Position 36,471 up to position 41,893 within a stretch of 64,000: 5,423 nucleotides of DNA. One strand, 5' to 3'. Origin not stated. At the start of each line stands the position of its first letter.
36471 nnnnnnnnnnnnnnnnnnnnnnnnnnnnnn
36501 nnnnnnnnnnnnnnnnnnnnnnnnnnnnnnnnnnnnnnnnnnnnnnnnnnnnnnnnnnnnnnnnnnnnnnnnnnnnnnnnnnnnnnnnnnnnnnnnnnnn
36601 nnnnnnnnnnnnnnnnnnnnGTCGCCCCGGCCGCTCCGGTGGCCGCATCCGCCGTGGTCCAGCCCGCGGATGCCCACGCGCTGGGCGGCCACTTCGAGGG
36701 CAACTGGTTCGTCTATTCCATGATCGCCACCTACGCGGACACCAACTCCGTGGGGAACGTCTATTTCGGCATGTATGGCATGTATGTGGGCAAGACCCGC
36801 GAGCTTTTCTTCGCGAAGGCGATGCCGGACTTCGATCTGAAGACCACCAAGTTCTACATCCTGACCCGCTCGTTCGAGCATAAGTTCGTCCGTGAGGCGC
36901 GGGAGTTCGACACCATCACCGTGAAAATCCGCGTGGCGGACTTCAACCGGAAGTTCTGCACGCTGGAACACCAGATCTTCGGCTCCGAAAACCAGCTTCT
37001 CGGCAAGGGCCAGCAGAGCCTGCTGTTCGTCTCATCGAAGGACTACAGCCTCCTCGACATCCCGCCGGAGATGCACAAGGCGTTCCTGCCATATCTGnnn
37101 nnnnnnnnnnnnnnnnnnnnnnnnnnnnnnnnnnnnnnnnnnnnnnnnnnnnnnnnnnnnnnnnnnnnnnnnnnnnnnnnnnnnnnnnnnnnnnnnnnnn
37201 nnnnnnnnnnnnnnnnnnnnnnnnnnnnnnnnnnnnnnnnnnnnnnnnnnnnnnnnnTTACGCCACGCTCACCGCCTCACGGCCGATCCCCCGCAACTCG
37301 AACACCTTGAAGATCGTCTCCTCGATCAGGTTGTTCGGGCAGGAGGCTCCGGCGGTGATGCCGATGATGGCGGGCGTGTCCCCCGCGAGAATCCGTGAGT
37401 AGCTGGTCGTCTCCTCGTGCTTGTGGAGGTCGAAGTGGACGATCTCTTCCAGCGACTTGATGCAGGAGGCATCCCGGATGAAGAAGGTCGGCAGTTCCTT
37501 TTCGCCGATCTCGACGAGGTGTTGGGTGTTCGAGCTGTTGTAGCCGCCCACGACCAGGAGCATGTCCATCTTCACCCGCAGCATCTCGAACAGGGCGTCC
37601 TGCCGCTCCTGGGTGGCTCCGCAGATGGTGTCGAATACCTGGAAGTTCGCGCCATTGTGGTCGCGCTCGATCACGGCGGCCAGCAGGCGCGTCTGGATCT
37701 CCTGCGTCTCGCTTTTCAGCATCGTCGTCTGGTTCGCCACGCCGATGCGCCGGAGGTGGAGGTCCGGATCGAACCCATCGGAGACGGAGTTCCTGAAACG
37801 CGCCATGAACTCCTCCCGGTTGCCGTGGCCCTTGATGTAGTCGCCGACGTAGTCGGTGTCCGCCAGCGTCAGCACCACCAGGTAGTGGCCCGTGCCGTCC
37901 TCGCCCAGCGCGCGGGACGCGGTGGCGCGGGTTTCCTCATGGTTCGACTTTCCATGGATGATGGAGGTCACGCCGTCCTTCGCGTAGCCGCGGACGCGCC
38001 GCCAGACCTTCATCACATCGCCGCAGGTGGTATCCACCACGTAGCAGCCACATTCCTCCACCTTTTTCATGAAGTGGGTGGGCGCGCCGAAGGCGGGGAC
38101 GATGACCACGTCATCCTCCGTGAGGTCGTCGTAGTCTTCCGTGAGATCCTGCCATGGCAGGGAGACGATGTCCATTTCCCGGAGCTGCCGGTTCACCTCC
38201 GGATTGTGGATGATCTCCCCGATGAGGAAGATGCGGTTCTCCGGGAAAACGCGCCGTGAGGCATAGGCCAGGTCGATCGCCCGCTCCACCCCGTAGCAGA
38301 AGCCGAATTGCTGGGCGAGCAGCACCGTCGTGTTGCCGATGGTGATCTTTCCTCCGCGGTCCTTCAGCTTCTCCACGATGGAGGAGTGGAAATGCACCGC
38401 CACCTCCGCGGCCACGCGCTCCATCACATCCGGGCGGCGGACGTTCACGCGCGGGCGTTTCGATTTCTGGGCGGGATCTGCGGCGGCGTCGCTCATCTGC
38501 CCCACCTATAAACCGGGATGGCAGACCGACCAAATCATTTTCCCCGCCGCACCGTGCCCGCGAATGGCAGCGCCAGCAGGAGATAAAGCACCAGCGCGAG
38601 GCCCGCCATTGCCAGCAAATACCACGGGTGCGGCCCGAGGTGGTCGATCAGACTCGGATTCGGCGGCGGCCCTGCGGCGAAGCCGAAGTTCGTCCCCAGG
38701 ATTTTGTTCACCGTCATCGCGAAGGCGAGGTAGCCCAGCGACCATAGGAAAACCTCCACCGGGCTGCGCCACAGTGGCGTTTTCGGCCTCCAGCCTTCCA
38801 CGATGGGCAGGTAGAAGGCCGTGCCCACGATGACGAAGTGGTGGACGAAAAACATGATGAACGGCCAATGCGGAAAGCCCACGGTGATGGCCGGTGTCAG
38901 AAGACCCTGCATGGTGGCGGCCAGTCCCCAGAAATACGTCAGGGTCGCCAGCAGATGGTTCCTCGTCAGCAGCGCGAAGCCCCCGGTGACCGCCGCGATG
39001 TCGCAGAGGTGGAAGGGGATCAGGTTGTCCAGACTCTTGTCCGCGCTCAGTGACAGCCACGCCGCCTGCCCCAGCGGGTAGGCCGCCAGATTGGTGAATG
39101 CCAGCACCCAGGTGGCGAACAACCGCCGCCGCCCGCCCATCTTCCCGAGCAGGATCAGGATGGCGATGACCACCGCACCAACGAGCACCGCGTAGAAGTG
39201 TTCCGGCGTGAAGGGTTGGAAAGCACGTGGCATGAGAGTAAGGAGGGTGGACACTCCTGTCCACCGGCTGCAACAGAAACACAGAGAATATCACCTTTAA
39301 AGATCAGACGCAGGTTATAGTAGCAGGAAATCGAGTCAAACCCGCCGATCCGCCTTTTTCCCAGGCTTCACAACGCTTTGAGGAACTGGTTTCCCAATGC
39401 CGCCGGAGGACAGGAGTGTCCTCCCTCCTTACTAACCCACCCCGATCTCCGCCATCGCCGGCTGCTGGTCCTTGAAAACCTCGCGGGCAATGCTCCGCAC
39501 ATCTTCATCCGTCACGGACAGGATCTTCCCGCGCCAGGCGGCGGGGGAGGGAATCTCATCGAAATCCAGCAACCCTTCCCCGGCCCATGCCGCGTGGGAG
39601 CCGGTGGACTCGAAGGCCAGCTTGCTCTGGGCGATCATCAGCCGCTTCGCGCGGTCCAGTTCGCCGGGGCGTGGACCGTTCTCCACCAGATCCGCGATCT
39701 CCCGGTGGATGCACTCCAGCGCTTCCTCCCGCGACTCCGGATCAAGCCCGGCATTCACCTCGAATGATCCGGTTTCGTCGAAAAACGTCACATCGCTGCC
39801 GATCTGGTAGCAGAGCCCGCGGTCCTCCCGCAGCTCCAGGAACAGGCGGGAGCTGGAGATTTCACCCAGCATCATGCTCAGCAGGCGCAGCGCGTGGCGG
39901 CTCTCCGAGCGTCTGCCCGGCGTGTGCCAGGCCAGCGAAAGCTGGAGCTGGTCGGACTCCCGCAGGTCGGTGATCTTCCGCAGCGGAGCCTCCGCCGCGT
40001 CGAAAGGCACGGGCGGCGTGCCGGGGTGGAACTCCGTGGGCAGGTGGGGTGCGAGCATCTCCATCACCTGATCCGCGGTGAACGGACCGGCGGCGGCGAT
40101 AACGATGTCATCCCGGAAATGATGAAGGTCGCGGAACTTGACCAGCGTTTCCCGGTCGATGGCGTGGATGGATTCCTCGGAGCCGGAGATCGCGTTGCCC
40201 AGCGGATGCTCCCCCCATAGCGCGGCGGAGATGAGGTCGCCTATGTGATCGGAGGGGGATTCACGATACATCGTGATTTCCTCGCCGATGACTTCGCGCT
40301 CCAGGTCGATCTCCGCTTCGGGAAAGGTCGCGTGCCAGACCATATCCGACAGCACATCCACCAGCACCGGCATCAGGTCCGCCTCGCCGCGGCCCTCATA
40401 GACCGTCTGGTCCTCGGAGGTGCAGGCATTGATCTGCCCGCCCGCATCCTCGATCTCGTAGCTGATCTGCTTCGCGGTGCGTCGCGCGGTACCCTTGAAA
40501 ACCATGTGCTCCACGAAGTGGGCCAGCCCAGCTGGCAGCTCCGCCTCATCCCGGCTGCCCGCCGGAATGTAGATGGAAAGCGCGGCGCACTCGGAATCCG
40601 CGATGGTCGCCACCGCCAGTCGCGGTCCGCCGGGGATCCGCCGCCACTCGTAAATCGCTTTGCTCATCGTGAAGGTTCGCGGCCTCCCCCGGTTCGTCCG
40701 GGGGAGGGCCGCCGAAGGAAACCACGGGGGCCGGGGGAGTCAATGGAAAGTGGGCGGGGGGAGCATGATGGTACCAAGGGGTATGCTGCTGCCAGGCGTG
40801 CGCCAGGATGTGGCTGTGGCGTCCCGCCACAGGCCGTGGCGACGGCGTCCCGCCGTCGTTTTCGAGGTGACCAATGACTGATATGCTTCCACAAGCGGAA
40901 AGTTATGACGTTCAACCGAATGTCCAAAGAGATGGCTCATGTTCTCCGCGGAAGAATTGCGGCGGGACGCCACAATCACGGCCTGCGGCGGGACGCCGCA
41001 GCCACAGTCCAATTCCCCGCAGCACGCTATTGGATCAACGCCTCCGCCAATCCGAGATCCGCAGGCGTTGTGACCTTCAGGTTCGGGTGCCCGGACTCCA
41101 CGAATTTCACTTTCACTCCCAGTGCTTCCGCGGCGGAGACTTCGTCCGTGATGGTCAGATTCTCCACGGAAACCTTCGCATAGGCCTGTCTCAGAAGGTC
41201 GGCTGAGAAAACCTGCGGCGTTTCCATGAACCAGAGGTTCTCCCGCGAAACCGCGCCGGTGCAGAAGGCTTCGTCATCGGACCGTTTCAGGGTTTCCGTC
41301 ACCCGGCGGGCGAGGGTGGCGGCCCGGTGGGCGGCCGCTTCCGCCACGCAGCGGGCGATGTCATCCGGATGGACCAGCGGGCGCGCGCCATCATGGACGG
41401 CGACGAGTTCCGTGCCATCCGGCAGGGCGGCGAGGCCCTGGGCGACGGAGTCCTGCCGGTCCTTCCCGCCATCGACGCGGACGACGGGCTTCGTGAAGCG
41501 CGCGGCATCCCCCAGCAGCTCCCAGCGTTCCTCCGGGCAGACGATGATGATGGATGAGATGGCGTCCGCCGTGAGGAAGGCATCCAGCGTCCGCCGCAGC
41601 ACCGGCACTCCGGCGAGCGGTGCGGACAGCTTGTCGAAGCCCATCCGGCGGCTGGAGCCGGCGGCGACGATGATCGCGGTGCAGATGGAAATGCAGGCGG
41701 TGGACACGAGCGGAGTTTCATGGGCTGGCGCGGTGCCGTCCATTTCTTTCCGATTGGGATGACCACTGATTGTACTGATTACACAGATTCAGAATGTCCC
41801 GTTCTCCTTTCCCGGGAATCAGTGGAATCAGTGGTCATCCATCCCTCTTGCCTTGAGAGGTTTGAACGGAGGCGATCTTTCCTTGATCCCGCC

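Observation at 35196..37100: Solute-symporter-like permease fused to an enediyne-PKS-type thioesterase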

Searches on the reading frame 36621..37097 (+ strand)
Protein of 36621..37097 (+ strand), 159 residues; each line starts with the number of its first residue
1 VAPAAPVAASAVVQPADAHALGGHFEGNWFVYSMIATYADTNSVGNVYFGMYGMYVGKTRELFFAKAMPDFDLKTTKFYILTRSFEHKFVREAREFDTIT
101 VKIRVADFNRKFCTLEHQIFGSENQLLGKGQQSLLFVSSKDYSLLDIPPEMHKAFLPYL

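Call 3: search_protein_families(library=pfam, proteins=[window:36621-37097:+], max_evalue=1)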
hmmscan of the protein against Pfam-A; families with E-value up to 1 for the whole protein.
window:36621-37097:+ (159 aa): 3 families
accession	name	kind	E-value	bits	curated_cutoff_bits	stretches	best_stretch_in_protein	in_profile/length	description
PF13279.12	4HBT_2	-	1.5e-11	45.2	25.5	1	39-155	4-122/122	Thioesterase-like superfamily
PF03061.28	4HBT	-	0.00062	20.5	20.6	1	45-125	2-76/79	Thioesterase superfamily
PF01643.23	Acyl-ACP_TE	-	0.042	14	23.7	1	88-153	64-129/131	Acyl-ACP thioesterase N-terminal domain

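Call 4: search_protein_families(library=ncbifam, proteins=[window:36621-37097:+], max_evalue=1)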
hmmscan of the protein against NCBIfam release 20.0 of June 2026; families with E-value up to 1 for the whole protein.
window:36621-37097:+ (159 aa): 6 families
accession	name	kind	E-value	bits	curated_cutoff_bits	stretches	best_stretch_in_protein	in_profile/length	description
TIGR00051.1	TIGR00051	subfamily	1.2e-06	28.9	68.7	1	37-144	5-113/117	YbgC/FadM family acyl-CoA thioesterase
TIGR02799.1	thio_ybgC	equivalog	3.5e-06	27.3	141.35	1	37-153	8-125/126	tol-pal system-associated acyl-CoA thioesterase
NF008065.0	PRK10800.1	equivalog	0.0002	21.5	185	1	30-138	6-115/134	tol-pal system-associated acyl-CoA thioesterase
NF047424.1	MenI_Staph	exception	0.00072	19.5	225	1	35-142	9-117/148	1,4-dihydroxy-2-naphthoyl-CoA hydrolase MenI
NF006782.0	PRK09293.2-3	equivalog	0.065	12.3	457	1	26-95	92-153/280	class 1 fructose-bisphosphatase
NF005716.0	PRK07531.1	equivalog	0.26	10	592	1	81-152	397-468/495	carnitine 3-dehydrogenase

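Call 6: search_solved_structures(query=window:36621-37097:+, max_evalue=10, show_alignments=3)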
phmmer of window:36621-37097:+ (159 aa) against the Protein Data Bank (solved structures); distinct sequences matched with E-value up to 10: 17.
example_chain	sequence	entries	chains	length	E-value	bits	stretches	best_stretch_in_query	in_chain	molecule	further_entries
5vpj_A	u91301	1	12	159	3.2e-10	43.1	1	29-155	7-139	Thioesterase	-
9ccr_A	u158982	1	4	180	1.5e-09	41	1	27-155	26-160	Thioesterase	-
2w3x_A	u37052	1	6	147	6.3e-09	39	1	29-158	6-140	CALE7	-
2xem_A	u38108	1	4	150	1e-06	31.7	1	27-157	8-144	DYNE7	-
4i4j_A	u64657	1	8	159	1.2e-06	31.6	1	34-157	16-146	ACP-polyene thioesterase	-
2xfl_A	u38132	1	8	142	2.5e-06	30.5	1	30-157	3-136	DYNE7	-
2pzh_A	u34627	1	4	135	0.015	18.2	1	37-139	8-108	Hypothetical protein HP_0496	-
6fdg_A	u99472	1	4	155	0.068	16.1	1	33-154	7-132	4-hydroxybenzoyl-CoA thioesterase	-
5v10_A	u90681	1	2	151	0.11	15.4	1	26-154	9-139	Uncharacterized protein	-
1z54_A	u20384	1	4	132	0.19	14.7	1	36-130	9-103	probable thioesterase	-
1s5u_A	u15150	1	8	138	0.29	14.1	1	23-135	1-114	Protein ybgC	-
3ck1_A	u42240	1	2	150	0.33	13.9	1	35-158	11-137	Putative thioesterase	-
1cyn_A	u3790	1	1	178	0.4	13.6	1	42-85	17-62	PEPTIDYL-PROLYL CIS-TRANS ISOMERASE B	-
3ich_A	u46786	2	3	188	0.43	13.5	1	42-85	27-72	Peptidyl-prolyl cis-trans isomerase B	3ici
3hm0_A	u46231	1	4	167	0.51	13.3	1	38-128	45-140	Probable Thioesterase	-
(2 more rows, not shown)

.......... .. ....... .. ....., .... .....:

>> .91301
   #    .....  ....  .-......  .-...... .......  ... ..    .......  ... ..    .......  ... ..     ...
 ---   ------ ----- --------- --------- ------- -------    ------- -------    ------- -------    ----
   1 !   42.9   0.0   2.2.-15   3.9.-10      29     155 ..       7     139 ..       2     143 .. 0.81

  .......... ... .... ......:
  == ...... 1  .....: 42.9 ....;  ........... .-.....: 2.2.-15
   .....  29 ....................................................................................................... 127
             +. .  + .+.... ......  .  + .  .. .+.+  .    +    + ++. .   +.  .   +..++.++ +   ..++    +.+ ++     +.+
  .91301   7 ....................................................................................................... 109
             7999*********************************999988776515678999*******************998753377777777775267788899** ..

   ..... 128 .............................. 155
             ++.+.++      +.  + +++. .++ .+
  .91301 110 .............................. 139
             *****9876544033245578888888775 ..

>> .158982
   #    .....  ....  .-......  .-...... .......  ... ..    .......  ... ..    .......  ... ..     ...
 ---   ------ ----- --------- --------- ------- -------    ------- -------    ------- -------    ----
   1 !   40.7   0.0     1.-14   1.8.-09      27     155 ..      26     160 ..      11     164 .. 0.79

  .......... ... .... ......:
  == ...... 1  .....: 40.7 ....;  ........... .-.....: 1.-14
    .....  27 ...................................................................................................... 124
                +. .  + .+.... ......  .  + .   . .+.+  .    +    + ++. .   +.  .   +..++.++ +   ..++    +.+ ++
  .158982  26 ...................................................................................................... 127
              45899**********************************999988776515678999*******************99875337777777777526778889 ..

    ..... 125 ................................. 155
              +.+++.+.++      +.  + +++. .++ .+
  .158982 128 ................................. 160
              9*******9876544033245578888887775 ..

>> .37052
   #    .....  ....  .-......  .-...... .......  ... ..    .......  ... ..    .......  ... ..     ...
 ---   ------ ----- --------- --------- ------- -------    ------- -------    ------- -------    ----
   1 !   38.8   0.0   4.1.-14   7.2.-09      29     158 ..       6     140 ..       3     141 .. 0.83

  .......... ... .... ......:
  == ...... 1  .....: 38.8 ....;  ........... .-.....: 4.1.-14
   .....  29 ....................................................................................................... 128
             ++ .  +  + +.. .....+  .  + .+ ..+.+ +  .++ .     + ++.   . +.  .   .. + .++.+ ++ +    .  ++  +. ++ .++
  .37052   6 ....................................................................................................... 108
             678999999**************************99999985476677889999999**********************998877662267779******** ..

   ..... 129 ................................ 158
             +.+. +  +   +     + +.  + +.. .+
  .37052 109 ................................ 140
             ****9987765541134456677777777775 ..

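Call 61: search_solved_structures(query=A6, max_evalue=1, show_alignments=5)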
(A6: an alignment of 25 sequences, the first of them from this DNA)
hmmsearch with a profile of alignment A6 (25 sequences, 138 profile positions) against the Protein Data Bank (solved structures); distinct sequences matched with E-value up to 1: 27.
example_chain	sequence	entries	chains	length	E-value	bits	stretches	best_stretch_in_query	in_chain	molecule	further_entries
2xem_A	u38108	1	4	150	1.8e-15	60.1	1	7-137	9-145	DYNE7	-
2xfl_A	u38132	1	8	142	2.9e-15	59.4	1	8-137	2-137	DYNE7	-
2w3x_A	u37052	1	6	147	6.9e-15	58.2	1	8-137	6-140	CALE7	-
4i4j_A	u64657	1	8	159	1e-14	57.6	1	6-137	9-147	ACP-polyene thioesterase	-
5vpj_A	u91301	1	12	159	1.4e-14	57.2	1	7-137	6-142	Thioesterase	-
9ccr_A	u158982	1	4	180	3.2e-13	52.8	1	7-137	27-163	Thioesterase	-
2pzh_A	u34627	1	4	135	2.9e-08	36.7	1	15-130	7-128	Hypothetical protein HP_0496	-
6fdg_A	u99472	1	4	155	2.2e-07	33.9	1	11-126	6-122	4-hydroxybenzoyl-CoA thioesterase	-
1s5u_A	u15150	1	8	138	4.1e-07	33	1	4-135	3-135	Protein ybgC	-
5kl9_A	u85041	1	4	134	8.2e-07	32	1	8-135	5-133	Acyl-CoA thioester hydrolase YbgC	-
5v10_A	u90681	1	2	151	1.1e-06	31.7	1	6-134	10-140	Uncharacterized protein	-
5t06_A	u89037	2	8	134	1.1e-06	31.6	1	8-135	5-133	Acyl-CoA thioester hydrolase YbgC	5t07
2oiw_A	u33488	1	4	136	0.00039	23.4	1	7-137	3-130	putative 4-hydroxybenzoyl-CoA thioesterase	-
5wh9_A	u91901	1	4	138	0.00041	23.3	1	10-135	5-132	4-hydroxybenzoyl-CoA thioesterase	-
3qy3_A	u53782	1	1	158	0.002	21.1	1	13-134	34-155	Thioesterase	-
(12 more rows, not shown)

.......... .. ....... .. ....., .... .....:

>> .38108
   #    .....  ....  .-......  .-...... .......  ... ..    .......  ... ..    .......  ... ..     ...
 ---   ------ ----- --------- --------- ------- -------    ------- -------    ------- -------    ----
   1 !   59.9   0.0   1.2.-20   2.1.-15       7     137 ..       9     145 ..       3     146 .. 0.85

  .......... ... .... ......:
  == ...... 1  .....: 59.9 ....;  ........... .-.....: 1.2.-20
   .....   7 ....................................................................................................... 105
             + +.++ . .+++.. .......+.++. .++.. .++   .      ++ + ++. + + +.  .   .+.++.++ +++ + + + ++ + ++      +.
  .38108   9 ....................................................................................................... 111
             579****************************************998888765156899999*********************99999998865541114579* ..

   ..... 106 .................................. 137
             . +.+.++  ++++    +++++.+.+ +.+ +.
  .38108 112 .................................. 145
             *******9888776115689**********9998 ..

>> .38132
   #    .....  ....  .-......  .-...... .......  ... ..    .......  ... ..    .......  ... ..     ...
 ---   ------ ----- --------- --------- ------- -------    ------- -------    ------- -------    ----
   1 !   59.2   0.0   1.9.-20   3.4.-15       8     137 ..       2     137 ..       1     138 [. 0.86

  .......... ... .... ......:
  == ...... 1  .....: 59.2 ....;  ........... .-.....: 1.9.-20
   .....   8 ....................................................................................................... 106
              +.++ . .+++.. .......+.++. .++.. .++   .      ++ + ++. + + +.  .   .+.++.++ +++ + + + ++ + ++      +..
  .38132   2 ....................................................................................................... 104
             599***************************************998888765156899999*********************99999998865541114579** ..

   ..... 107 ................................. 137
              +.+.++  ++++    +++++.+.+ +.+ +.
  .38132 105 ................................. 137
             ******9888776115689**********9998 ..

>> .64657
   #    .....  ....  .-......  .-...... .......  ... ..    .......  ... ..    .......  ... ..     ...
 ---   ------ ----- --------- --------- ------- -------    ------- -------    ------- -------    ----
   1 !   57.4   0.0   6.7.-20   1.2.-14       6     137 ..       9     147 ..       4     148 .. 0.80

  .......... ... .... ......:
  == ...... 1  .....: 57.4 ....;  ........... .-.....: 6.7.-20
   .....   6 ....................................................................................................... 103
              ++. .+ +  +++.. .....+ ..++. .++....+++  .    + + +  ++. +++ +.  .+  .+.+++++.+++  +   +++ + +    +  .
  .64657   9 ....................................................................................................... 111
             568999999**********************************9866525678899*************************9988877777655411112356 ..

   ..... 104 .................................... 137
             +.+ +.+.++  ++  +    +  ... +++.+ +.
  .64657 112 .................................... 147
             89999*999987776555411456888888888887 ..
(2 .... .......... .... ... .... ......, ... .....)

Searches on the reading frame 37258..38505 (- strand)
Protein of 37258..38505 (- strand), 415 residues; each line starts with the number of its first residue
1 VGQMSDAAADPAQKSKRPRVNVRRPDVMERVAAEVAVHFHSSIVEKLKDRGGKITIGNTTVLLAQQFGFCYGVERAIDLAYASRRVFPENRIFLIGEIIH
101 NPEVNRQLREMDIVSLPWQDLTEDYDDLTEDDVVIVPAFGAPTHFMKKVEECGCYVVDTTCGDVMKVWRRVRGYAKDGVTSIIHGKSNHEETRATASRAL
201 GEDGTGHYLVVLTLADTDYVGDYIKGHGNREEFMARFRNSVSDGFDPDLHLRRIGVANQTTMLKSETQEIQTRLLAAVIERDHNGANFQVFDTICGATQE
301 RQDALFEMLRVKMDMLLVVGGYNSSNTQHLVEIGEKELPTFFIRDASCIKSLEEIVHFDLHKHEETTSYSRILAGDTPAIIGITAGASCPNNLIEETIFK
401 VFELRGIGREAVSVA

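Call 10: search_protein_families(library=pfam, proteins=[window:37258-38505:-], max_evalue=0.001)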
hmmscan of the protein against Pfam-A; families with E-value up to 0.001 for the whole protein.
window:37258-38505:- (415 aa): 1 family
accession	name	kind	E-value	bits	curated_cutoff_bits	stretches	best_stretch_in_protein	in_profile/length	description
PF02401.23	LYTB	-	1e-66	225.4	24.5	1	61-399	1-264/267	LytB protein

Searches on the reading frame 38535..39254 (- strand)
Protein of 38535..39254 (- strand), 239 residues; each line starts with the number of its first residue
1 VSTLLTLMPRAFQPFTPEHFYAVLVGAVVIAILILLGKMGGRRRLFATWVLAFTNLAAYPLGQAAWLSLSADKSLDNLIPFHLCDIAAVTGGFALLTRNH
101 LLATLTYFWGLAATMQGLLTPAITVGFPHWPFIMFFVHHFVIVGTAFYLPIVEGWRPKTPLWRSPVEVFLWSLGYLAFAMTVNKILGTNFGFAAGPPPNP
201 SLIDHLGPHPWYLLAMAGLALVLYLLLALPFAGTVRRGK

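Call 10: search_protein_families(library=pfam, proteins=[window:38535-39254:-], max_evalue=0.001)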
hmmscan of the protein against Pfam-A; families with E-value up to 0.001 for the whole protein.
window:38535-39254:- (239 aa): 1 family
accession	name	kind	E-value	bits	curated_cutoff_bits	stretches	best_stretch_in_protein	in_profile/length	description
PF14808.11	TMEM164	-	8e-40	137.1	25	1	15-227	2-216/217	TMEM164 family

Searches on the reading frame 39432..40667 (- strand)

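Call 10: search_protein_families(library=pfam, proteins=[window:39432-40667:-], max_evalue=0.001)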
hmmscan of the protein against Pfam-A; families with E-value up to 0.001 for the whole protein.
window:39432-40667:- (411 aa): 2 families
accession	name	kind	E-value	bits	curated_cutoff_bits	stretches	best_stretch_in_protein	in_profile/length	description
PF00675.25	Peptidase_M16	-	1.9e-32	112.7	22.3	1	21-162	4-147/149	Insulinase (Peptidase family M16)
PF05193.26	Peptidase_M16_C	-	5.8e-31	108.2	23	1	170-343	2-180/181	Peptidase M16 inactive domain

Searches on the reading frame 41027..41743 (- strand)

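Call 10: search_protein_families(library=pfam, proteins=[window:41027-41743:-], max_evalue=0.001)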
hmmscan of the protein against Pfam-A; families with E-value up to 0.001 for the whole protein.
window:41027-41743:- (238 aa): 3 families
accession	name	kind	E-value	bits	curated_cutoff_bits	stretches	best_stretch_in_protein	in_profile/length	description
PF01128.25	IspD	-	1.6e-55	188.7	27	1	22-237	2-219/221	2-C-methyl-D-erythritol 4-phosphate cytidylyltransferase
PF12804.13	NTP_transf_3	-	3.2e-15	57.1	27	1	23-145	1-120/160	MobA-like NTP transferase domain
PF02348.25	CTP_transf_3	-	0.00046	20.5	22.6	1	23-149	2-130/217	Cytidylyltransferase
